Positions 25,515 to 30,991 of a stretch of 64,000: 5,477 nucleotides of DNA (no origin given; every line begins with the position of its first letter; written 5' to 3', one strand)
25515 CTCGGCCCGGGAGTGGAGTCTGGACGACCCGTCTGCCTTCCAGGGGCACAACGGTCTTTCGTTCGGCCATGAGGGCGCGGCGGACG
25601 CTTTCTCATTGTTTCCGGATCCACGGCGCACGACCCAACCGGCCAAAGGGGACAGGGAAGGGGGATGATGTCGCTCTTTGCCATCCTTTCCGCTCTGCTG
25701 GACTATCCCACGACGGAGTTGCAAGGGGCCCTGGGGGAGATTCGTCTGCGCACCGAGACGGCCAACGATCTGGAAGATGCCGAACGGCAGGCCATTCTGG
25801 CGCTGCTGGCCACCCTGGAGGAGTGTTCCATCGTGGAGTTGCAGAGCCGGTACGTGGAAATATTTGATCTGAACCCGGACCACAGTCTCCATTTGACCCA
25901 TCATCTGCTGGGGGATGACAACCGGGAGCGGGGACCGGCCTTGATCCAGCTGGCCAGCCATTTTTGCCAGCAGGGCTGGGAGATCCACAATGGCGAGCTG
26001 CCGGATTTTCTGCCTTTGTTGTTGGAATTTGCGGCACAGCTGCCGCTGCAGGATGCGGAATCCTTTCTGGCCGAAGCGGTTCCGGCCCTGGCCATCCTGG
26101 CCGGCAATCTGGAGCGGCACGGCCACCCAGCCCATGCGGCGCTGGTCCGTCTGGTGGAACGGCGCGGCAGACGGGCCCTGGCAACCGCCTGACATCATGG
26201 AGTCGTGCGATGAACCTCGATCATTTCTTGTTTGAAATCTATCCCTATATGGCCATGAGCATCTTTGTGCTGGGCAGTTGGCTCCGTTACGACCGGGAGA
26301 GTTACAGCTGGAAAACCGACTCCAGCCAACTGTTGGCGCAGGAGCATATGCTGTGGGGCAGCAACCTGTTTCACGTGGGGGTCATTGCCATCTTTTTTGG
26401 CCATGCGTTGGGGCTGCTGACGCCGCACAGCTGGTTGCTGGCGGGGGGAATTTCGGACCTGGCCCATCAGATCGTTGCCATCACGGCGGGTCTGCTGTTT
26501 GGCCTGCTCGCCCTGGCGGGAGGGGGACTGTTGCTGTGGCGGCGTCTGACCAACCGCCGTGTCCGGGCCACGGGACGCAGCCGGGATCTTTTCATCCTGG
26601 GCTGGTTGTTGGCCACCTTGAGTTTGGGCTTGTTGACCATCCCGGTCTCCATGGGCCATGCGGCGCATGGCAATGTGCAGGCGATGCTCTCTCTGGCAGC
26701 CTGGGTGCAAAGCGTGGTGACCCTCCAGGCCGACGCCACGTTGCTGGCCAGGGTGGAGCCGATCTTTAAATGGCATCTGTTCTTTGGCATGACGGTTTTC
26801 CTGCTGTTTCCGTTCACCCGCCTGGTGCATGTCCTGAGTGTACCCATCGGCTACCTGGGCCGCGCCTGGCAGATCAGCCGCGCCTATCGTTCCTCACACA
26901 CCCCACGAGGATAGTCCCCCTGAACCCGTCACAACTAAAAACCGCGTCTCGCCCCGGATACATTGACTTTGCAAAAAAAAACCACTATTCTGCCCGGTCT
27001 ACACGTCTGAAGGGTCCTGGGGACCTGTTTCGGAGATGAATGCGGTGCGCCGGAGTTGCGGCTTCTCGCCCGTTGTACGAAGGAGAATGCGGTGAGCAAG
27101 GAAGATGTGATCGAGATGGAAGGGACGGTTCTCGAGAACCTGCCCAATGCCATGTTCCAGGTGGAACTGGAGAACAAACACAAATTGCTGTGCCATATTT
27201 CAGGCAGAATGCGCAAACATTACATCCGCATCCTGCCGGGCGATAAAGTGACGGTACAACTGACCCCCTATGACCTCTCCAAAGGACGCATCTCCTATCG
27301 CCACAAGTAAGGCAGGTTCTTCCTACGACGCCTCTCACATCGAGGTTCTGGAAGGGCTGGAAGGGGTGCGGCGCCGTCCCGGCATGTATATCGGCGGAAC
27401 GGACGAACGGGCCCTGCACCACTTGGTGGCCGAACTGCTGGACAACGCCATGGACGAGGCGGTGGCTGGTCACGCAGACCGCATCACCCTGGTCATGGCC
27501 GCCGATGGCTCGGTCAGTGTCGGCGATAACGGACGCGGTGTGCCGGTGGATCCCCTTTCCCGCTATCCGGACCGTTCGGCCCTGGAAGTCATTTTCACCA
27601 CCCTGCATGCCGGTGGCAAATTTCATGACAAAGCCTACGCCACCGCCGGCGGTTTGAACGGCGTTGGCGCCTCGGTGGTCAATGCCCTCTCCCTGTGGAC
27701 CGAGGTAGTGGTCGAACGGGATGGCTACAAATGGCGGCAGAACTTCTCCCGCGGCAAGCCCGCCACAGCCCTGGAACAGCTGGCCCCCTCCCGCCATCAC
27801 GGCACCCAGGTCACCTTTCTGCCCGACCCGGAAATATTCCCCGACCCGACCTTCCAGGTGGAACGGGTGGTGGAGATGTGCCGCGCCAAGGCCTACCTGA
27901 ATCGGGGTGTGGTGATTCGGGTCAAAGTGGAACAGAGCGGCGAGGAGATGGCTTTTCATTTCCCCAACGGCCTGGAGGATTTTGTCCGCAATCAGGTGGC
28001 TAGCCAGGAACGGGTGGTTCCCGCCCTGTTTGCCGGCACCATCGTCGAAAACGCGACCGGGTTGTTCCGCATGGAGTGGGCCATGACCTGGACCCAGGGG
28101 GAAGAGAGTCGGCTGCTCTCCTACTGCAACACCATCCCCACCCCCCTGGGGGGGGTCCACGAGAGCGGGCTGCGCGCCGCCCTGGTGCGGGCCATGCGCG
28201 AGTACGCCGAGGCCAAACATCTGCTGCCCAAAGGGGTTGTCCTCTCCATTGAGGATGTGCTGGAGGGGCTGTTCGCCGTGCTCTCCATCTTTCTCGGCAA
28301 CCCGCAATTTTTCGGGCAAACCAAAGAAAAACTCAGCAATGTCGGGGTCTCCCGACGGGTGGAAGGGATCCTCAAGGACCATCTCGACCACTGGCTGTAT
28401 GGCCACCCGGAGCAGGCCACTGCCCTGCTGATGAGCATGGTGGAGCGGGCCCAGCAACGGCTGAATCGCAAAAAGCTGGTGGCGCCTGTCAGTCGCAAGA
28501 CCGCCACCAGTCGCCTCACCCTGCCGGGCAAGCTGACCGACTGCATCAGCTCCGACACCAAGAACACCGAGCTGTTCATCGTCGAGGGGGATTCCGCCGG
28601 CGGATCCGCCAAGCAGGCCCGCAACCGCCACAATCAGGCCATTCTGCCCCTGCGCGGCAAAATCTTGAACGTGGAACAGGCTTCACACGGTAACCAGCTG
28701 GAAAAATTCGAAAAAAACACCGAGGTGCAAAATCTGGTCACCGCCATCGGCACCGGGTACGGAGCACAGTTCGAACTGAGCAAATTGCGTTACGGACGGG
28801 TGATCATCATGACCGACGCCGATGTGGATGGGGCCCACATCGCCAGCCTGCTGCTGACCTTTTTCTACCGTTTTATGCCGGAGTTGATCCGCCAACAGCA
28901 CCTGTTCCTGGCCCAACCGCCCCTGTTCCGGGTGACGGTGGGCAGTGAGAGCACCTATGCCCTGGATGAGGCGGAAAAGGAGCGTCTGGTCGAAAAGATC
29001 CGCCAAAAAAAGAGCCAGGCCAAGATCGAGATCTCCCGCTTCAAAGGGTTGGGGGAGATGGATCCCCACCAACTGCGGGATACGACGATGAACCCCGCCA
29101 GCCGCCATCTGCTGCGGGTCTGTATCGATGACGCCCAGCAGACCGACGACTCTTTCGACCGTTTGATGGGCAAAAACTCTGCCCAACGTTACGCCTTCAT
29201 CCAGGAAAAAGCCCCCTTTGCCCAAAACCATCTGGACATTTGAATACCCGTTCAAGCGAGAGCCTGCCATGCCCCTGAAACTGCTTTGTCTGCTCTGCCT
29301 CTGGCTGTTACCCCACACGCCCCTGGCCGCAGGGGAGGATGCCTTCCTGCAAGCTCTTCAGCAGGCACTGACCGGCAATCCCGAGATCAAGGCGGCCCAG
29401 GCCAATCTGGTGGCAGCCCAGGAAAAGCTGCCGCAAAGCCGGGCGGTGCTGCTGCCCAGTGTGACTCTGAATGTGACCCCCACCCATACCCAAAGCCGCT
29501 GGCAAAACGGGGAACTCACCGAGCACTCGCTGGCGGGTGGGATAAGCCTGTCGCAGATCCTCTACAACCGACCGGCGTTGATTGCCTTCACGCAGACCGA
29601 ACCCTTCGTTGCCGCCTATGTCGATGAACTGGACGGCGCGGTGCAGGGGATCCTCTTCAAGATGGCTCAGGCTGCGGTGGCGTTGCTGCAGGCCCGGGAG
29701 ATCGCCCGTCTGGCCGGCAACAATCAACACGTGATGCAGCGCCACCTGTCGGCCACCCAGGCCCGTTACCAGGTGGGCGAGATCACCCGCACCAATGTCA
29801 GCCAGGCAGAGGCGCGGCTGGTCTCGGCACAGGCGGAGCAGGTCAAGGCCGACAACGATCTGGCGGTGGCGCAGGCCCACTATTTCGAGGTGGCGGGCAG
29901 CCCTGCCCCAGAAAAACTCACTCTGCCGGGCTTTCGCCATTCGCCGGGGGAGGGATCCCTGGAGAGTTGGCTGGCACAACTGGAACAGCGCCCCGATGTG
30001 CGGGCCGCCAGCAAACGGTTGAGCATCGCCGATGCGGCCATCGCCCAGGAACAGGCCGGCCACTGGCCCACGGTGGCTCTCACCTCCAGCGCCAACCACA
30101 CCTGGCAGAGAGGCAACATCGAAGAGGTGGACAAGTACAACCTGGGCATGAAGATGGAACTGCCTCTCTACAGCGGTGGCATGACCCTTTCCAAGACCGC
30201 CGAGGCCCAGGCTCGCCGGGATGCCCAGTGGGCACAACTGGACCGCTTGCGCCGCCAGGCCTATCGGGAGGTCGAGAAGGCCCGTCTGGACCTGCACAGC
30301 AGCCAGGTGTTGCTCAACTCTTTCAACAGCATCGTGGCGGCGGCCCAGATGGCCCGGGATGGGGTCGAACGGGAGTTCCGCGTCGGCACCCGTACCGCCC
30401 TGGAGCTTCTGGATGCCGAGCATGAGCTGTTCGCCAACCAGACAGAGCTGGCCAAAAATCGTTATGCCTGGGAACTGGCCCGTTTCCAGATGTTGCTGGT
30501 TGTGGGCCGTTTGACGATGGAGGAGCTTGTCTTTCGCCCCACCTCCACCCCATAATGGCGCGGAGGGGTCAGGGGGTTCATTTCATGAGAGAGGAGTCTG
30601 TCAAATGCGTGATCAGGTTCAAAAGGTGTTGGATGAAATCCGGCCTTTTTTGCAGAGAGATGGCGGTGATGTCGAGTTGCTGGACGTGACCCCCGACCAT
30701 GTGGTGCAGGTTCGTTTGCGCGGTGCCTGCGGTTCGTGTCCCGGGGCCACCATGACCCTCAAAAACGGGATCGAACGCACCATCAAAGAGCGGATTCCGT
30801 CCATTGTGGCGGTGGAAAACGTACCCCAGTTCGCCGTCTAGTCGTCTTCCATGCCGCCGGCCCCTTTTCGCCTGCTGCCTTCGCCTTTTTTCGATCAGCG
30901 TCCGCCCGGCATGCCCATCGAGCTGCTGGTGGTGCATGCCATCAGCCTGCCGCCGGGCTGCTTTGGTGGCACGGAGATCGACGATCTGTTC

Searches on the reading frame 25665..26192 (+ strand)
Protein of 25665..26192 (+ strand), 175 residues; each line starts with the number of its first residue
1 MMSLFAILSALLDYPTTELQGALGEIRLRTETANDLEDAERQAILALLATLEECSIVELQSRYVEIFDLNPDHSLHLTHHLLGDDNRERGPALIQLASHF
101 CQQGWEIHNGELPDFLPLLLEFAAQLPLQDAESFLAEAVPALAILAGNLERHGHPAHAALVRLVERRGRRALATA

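Call 14: search_protein_families(library=pfam, proteins=[window:25665-26192:+], max_evalue=0.001)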
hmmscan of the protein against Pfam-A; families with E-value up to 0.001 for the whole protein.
window:25665-26192:+ (175 aa): 1 family
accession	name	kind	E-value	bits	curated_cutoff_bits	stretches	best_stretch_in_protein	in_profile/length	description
PF02613.20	Nitrate_red_del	-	2.8e-08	34.4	22.2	1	35-137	3-110/136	Nitrate reductase delta subunit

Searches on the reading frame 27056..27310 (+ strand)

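Call 14: search_protein_families(library=pfam, proteins=[window:27056-27310:+], max_evalue=0.001)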
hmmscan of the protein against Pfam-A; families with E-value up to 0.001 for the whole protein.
window:27056-27310:+ (84 aa): 2 families
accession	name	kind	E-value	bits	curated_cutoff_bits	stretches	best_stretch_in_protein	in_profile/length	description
PF01176.25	eIF-1a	-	1.2e-27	95.8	30.2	1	19-82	1-64/64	Translation initiation factor 1A / IF-1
PF16745.11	RsgA_N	-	0.00013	22.1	27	1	23-70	2-47/54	RsgA N-terminal domain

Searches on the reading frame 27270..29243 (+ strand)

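Call 15: search_protein_families(library=pfam, proteins=[window:27270-29243:+], max_evalue=0.001)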
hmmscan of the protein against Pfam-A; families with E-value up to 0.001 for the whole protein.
window:27270-29243:+ (657 aa): 4 families
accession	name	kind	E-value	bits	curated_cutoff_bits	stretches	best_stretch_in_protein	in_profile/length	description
PF00204.31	DNA_gyraseB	-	6.6e-45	153.1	27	1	234-402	1-169/173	DNA gyrase B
PF00986.26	DNA_gyraseB_C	-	1.1e-25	90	29.8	1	584-645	2-63/63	DNA gyrase B subunit, carboxyl terminus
PF01751.28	Toprim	-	5.2e-19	68.7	23.1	1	434-545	1-91/96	Toprim domain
PF02518.31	HATPase_c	-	1.8e-13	51.4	26.4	1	44-185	1-107/111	Histidine kinase-, DNA gyrase B-, and HSP90-like ATPase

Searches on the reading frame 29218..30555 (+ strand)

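Call 15: search_protein_families(library=pfam, proteins=[window:29218-30555:+], max_evalue=0.001)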
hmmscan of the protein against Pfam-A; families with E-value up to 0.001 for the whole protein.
window:29218-30555:+ (445 aa): 1 family
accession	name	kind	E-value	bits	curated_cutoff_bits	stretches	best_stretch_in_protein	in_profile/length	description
PF02321.23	OEP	-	2.6e-45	155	22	2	249-430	2-187/187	Outer membrane efflux protein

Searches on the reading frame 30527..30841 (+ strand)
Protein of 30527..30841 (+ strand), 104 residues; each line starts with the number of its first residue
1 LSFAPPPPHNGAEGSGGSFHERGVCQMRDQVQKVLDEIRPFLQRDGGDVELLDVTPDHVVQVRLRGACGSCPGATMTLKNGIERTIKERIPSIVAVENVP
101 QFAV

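Call 15: search_protein_families(library=pfam, proteins=[window:30527-30841:+], max_evalue=0.001)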
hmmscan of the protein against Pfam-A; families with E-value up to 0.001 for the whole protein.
window:30527-30841:+ (104 aa): 1 family
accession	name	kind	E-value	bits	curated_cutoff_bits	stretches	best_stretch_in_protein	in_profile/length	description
PF01106.22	NifU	-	4.9e-29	100.7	27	1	31-97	1-67/67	NifU-like domain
